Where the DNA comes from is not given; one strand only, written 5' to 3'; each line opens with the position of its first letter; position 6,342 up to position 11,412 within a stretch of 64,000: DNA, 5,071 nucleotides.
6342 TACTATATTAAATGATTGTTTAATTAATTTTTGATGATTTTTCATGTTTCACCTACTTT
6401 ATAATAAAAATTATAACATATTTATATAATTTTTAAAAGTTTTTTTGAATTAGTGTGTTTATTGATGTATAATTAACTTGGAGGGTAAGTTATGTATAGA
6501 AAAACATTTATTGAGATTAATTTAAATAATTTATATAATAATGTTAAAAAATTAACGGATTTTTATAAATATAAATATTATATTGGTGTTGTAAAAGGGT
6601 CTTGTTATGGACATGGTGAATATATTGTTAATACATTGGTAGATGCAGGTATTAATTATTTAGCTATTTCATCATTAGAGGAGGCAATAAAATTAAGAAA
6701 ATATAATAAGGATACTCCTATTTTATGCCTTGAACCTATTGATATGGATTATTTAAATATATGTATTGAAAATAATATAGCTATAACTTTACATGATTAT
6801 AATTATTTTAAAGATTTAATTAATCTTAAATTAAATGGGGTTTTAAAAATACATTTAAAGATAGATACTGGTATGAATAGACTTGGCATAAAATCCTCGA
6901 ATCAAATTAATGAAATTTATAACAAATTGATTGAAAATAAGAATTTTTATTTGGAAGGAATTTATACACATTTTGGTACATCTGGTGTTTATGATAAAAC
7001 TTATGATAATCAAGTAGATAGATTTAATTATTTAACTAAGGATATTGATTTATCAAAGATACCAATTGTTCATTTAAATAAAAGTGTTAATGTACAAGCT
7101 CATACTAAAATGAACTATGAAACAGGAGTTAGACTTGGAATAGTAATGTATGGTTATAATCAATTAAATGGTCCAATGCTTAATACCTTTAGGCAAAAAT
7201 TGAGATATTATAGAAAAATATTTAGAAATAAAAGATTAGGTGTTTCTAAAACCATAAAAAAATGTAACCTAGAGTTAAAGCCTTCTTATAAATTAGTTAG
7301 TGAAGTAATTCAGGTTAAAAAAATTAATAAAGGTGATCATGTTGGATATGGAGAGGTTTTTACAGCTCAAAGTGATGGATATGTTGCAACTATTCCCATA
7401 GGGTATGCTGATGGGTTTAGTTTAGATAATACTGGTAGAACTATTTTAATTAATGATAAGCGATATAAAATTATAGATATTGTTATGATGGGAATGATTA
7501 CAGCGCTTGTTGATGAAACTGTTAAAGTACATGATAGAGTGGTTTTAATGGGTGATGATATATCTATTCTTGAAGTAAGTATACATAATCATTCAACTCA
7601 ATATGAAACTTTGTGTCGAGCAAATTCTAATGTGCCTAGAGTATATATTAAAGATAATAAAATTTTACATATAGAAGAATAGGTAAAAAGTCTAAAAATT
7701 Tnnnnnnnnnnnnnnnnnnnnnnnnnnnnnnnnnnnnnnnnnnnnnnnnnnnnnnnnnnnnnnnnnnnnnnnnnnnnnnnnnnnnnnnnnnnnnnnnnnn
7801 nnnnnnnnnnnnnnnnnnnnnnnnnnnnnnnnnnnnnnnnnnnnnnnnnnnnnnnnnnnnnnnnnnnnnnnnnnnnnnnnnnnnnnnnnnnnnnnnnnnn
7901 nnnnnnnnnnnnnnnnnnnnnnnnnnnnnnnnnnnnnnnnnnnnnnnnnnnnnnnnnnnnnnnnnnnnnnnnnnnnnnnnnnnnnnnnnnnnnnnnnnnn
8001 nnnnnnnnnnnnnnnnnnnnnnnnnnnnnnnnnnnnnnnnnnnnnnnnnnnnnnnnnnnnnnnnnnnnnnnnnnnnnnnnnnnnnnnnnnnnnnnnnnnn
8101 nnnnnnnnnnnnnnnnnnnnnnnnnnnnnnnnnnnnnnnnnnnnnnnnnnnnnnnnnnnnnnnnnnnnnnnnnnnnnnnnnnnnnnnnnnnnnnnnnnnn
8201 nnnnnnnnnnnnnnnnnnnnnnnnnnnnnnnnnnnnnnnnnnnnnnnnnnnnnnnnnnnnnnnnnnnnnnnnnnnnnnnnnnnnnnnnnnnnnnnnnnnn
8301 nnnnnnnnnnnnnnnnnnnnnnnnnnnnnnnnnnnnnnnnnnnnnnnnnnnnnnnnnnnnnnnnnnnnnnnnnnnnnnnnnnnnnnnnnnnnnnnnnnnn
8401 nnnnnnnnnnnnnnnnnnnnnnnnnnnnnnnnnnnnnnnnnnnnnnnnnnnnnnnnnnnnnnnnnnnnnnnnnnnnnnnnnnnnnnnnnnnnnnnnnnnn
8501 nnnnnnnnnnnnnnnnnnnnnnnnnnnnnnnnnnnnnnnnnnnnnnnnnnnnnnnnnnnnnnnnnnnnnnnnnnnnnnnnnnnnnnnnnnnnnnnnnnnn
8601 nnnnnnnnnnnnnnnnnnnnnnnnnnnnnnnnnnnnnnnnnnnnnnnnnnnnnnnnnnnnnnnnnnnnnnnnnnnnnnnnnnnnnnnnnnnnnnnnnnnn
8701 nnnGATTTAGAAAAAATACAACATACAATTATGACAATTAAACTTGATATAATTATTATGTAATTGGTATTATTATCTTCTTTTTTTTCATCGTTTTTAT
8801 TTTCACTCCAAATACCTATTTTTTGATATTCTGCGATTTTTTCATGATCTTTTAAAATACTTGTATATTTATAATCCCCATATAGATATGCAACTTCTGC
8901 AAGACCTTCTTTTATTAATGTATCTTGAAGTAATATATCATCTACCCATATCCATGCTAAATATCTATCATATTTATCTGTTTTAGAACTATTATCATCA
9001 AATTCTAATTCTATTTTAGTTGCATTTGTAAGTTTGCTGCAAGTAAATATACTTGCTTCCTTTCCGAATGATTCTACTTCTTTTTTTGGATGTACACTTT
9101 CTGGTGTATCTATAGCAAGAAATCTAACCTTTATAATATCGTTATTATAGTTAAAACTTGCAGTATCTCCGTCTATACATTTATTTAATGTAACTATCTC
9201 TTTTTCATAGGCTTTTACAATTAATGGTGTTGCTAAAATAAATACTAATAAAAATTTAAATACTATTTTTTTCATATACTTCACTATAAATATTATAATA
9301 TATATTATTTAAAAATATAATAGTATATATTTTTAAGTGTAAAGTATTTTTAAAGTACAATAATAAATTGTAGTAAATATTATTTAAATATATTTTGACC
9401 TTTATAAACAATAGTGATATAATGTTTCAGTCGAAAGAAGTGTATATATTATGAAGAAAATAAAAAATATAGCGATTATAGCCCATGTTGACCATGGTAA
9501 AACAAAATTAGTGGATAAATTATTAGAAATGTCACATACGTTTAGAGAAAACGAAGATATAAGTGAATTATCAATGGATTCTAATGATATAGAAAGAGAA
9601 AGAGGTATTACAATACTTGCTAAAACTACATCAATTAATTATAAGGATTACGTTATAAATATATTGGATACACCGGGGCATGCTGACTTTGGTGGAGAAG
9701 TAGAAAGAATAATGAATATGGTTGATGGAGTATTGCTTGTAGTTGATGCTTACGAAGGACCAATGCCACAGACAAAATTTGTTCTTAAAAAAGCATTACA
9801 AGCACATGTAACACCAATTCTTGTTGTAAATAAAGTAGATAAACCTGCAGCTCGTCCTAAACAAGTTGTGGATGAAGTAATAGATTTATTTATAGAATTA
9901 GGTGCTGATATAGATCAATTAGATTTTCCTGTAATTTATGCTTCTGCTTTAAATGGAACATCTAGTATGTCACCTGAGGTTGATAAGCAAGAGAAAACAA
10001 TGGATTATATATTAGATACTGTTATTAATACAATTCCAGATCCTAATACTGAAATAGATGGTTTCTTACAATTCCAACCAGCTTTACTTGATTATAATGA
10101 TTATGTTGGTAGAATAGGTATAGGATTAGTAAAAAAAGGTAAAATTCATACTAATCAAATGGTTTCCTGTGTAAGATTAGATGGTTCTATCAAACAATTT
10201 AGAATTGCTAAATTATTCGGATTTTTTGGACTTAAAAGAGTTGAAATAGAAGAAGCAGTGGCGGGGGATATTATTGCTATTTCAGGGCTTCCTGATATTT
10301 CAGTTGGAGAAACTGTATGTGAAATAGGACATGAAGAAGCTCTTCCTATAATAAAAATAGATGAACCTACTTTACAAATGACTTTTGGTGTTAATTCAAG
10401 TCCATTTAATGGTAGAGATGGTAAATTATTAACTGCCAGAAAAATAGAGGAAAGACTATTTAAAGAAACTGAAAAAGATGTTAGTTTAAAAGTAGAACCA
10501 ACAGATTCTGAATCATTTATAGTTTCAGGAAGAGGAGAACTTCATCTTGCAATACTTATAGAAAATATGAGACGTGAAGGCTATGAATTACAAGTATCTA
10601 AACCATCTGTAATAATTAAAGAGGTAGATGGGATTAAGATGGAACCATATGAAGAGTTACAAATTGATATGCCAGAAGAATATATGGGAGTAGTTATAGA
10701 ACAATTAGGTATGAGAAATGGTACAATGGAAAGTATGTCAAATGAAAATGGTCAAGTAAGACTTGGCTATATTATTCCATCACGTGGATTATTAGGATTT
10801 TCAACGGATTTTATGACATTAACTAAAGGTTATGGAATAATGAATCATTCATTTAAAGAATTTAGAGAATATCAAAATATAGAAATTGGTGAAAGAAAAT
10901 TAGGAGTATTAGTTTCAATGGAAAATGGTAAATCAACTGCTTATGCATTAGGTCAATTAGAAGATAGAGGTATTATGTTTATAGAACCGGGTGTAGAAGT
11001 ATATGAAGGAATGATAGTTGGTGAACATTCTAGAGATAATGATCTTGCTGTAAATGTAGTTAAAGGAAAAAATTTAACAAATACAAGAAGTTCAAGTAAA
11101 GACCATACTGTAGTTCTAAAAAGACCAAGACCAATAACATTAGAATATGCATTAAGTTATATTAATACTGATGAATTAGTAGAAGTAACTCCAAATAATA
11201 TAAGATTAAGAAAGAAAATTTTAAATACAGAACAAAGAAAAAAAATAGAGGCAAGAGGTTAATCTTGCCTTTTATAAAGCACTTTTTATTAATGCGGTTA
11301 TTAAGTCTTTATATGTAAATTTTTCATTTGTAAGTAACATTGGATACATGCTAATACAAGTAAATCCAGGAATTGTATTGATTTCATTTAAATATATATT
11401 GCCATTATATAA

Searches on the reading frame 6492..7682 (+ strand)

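Call 57: search_protein_families(library=pfam, proteins=[window:6492-7682:+], max_evalue=0.00001)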
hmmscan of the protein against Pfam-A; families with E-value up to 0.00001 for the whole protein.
window:6492-7682:+ (396 aa): 2 families
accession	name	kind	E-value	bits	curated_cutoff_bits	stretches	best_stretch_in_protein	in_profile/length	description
PF01168.26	Ala_racemase_N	-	2.6e-44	152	24.1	1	9-223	1-219/220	Alanine racemase, N-terminal domain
PF00842.27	Ala_racemase_C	-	2.1e-27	95.6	25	1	267-385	3-127/127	Alanine racemase, C-terminal domain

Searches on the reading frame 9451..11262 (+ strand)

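Call 57: search_protein_families(library=pfam, proteins=[window:9451-11262:+], max_evalue=0.00001)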
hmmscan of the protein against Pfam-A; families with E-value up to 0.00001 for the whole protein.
window:9451-11262:+ (603 aa): 6 families
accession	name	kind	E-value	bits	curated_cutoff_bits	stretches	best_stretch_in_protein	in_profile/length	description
PF00009.33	GTP_EFTU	-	8.5e-55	185.7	26.5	1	2-196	1-187/188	Elongation factor Tu GTP binding domain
PF21018.2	BipA_C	-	2.3e-47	159.8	23.8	1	485-592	2-109/110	TypA/BipA C-terminal domain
PF00679.30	EFG_C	-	1.8e-23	82.8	27.9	1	396-476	2-83/89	Elongation factor G C-terminus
PF03144.31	GTP_EFTU_D2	-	9.7e-12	45.6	30.3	1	220-290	1-73/73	Elongation factor Tu domain 2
PF22042.2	EF-G_D2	-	8.9e-10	39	27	1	215-291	11-83/84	Elongation factor G domain 2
PF14492.12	EFG_III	-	1.3e-06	28.8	27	1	330-381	19-72/75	Elongation Factor G, domain III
